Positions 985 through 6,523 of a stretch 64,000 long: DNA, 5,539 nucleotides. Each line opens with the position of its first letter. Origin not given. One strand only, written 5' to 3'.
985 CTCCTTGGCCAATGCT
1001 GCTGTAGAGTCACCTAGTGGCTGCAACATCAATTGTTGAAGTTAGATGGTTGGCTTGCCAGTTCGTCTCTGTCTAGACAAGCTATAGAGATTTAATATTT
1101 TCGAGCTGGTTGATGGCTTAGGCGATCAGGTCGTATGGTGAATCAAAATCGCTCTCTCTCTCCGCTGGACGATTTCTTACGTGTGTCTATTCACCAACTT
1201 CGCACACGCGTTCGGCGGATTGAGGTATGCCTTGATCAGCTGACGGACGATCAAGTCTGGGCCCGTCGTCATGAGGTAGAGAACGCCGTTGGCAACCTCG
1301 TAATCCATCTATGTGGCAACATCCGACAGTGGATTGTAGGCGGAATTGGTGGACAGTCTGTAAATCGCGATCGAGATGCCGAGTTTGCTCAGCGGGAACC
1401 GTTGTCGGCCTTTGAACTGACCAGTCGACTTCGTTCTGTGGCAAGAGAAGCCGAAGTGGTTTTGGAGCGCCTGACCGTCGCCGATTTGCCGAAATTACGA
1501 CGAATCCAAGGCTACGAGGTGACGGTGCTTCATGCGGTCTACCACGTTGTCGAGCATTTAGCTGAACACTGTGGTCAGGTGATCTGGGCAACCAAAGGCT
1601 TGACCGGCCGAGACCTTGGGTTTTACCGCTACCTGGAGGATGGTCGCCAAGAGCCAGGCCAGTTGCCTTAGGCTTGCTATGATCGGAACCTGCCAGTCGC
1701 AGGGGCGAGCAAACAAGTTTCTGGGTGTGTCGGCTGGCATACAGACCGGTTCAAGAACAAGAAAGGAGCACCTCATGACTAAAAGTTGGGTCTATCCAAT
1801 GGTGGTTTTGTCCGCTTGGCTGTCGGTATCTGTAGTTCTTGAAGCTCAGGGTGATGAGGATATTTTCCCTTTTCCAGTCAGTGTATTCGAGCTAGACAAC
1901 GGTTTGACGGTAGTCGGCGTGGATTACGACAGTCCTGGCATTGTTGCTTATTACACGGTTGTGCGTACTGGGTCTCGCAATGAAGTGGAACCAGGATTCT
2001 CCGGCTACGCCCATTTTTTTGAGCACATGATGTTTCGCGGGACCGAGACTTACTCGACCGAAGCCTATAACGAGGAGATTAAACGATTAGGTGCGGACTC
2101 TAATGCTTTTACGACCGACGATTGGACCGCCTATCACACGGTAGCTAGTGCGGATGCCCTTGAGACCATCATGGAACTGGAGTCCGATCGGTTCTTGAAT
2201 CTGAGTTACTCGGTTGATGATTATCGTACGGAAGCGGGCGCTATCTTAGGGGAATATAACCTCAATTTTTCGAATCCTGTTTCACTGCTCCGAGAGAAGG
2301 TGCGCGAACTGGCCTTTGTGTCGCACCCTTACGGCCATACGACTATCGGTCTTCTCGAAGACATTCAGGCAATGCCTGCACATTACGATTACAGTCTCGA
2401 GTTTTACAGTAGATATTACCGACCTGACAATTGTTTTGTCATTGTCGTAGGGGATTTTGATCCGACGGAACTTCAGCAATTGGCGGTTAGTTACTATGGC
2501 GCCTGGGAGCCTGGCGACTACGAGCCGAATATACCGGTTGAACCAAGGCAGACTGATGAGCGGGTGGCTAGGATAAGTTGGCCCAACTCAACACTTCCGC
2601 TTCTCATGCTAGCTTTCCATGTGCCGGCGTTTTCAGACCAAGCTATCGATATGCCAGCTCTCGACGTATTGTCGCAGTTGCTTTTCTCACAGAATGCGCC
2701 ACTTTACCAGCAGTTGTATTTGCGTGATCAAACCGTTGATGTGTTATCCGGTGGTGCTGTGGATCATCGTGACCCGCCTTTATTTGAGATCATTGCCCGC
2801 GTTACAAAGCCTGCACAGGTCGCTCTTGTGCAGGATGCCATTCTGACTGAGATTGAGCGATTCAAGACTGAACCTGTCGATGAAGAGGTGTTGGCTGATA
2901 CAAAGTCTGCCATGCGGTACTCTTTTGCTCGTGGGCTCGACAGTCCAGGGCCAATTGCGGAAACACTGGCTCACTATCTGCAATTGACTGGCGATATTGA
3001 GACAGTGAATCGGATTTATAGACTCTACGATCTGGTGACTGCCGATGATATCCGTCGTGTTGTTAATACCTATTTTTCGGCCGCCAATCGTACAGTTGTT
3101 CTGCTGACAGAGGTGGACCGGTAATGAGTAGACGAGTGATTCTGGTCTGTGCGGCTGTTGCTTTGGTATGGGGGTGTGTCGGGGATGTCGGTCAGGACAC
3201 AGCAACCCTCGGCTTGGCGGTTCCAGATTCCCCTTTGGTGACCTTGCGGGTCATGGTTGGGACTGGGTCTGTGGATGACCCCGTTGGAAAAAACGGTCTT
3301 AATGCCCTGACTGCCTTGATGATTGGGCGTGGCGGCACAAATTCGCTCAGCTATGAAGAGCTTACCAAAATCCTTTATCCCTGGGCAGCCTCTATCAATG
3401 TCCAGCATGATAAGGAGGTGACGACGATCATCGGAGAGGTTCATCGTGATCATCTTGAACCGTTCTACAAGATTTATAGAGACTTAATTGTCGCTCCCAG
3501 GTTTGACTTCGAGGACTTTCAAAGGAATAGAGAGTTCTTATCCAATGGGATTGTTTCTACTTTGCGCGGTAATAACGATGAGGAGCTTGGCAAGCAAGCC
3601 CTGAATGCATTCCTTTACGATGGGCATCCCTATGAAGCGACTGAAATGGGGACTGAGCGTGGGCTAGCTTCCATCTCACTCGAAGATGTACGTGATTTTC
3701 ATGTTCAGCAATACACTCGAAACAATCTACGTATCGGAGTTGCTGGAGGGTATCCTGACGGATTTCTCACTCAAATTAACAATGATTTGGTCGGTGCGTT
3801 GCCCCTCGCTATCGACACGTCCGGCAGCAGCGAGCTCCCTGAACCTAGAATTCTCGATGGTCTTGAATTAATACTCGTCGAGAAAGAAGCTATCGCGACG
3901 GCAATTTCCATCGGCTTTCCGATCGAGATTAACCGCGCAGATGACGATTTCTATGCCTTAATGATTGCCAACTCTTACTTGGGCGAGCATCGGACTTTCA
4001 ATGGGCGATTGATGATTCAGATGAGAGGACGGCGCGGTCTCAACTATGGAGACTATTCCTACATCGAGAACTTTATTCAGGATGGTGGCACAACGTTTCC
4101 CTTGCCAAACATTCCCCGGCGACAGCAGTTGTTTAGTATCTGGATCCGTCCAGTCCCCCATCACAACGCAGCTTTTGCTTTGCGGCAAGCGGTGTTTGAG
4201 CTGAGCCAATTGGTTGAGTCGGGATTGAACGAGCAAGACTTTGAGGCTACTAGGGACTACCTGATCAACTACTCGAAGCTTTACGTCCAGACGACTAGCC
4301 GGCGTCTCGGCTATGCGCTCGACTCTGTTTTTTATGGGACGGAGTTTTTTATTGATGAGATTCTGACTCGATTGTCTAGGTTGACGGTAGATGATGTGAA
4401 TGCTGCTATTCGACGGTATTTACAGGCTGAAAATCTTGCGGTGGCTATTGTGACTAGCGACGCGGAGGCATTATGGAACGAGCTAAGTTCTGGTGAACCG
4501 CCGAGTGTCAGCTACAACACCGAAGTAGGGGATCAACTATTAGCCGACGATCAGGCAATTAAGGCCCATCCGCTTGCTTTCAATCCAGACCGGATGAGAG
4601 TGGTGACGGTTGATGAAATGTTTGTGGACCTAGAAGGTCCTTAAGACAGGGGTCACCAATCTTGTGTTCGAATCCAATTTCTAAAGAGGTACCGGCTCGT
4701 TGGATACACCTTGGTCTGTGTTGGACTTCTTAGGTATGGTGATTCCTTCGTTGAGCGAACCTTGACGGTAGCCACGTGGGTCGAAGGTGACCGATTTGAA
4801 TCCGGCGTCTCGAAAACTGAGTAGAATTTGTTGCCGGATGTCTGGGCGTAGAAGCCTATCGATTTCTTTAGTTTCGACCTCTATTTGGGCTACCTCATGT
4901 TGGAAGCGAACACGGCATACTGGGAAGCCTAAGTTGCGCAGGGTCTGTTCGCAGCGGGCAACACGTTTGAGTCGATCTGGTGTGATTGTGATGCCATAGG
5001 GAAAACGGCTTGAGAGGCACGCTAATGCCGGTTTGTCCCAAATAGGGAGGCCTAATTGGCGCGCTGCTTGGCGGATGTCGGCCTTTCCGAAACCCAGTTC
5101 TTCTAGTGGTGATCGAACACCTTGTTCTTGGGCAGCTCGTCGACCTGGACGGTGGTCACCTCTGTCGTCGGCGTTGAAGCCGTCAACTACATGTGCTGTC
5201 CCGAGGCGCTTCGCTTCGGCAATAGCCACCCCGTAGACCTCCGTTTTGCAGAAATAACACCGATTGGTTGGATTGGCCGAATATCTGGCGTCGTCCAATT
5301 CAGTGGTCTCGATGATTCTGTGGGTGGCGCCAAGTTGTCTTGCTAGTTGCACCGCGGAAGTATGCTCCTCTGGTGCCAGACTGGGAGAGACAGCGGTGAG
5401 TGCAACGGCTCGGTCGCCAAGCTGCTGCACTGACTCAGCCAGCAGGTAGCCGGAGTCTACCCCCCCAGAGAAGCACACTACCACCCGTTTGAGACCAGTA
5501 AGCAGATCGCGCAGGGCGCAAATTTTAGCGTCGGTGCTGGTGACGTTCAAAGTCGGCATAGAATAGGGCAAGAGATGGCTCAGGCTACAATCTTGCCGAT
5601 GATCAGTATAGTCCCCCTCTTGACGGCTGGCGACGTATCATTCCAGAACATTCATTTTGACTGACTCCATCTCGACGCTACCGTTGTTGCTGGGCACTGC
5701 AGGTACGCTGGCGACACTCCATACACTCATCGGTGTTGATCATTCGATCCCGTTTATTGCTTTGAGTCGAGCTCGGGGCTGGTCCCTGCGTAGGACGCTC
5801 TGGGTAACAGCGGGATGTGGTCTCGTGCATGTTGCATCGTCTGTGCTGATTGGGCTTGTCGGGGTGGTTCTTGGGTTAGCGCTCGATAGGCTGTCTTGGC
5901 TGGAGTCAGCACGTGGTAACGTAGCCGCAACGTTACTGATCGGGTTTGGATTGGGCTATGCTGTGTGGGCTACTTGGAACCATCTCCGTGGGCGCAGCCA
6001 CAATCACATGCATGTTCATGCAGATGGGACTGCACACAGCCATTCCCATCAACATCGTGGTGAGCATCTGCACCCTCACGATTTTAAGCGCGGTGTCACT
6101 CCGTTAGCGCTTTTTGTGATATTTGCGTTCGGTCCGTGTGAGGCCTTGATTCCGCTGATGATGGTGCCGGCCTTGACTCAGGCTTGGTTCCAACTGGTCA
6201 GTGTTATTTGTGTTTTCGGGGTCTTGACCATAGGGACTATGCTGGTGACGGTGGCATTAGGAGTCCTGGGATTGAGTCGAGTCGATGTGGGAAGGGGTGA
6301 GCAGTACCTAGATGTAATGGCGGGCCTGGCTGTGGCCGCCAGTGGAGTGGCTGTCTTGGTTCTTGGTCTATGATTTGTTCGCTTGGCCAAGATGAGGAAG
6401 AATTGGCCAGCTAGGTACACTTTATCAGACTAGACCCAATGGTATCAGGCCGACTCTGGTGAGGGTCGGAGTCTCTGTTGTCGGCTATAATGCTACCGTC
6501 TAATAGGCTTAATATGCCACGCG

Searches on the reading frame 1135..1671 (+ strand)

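Call 46: search_protein_families(library=pfam, proteins=[window:1135-1671:+], max_evalue=0.001)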
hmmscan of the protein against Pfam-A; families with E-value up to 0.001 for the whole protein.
window:1135-1671:+ (178 aa): 4 families
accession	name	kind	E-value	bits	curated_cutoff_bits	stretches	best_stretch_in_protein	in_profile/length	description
PF07609.16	DUF1572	-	9.9e-16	58.3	23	1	13-160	5-153/163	Protein of unknown function (DUF1572)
PF04978.18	MST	-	4.7e-12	47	27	1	22-149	6-140/149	Mycothiol-S-transferase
PF12867.12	DinB_2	-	2.2e-09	38.3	24.8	1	22-149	2-128/128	DinB superfamily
PF05163.17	DinB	-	5.5e-05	23.6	23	1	27-151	17-140/165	DinB family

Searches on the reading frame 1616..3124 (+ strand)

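Call 7: search_protein_families(library=pfam, proteins=[window:1616-3124:+], max_evalue=0.001)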
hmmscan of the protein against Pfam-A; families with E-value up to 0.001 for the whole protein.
window:1616-3124:+ (502 aa): 2 families
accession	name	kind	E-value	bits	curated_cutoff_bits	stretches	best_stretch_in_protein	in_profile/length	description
PF05193.26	Peptidase_M16_C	-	1.9e-25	90.3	23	1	261-432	8-180/181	Peptidase M16 inactive domain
PF00675.25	Peptidase_M16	-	1.2e-20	74.3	22.3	1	115-244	18-146/149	Insulinase (Peptidase family M16)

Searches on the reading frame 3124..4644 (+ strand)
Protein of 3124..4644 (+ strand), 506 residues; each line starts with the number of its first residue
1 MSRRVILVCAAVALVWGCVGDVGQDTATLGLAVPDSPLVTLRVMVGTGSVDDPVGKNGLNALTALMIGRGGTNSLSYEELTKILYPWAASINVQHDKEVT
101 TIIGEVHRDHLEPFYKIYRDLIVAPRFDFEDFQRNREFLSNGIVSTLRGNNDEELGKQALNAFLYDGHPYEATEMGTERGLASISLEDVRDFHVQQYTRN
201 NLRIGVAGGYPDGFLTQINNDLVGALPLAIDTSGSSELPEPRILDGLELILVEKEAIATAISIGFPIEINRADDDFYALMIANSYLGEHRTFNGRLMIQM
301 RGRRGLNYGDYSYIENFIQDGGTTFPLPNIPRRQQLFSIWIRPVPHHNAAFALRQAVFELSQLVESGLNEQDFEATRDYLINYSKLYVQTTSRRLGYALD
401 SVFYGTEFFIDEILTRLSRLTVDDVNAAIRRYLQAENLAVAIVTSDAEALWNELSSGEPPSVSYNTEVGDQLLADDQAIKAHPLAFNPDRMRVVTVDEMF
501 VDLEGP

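Call 7: search_protein_families(library=pfam, proteins=[window:3124-4644:+], max_evalue=0.001)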
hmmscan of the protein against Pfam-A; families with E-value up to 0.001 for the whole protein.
window:3124-4644:+ (506 aa): 2 families
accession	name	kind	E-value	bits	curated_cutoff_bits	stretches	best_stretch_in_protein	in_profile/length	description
PF05193.26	Peptidase_M16_C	-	3e-11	43.9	23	1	183-378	1-179/181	Peptidase M16 inactive domain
PF00675.25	Peptidase_M16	-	3.6e-06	27.4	22.3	1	36-140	10-113/149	Insulinase (Peptidase family M16)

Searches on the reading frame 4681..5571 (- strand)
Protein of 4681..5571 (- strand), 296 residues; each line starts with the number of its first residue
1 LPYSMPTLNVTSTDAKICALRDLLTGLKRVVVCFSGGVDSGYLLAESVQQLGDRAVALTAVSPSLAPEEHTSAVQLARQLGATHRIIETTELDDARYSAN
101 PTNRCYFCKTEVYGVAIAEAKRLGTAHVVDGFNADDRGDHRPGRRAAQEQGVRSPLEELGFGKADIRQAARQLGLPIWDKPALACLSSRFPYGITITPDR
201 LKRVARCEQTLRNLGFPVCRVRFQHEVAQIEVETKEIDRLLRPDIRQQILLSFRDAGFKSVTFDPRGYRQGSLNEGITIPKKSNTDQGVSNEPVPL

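Call 7: search_protein_families(library=pfam, proteins=[window:4681-5571:-], max_evalue=0.001)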
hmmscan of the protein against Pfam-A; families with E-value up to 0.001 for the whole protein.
window:4681-5571:- (296 aa): 1 family
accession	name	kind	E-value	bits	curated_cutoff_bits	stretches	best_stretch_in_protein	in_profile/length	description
PF02540.23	NAD_synthase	-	0.0006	19.5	21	1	26-94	17-86/242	NAD synthase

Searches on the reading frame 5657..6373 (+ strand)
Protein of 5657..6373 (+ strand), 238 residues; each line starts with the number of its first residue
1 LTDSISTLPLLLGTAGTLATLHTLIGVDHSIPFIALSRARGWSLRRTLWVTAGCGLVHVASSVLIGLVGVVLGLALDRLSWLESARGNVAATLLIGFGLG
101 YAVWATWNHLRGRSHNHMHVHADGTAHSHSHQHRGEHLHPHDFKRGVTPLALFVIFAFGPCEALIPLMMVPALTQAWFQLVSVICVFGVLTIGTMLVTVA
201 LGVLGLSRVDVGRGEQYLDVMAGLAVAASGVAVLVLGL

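Call 7: search_protein_families(library=pfam, proteins=[window:5657-6373:+], max_evalue=0.001)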
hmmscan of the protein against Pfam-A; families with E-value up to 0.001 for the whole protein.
window:5657-6373:+ (238 aa): 1 family
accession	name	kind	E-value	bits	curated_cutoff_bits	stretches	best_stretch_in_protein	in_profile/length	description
PF13386.12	DsbD_2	-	0.00013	22.3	24.9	1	58-226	46-193/199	Cytochrome C biogenesis protein transmembrane region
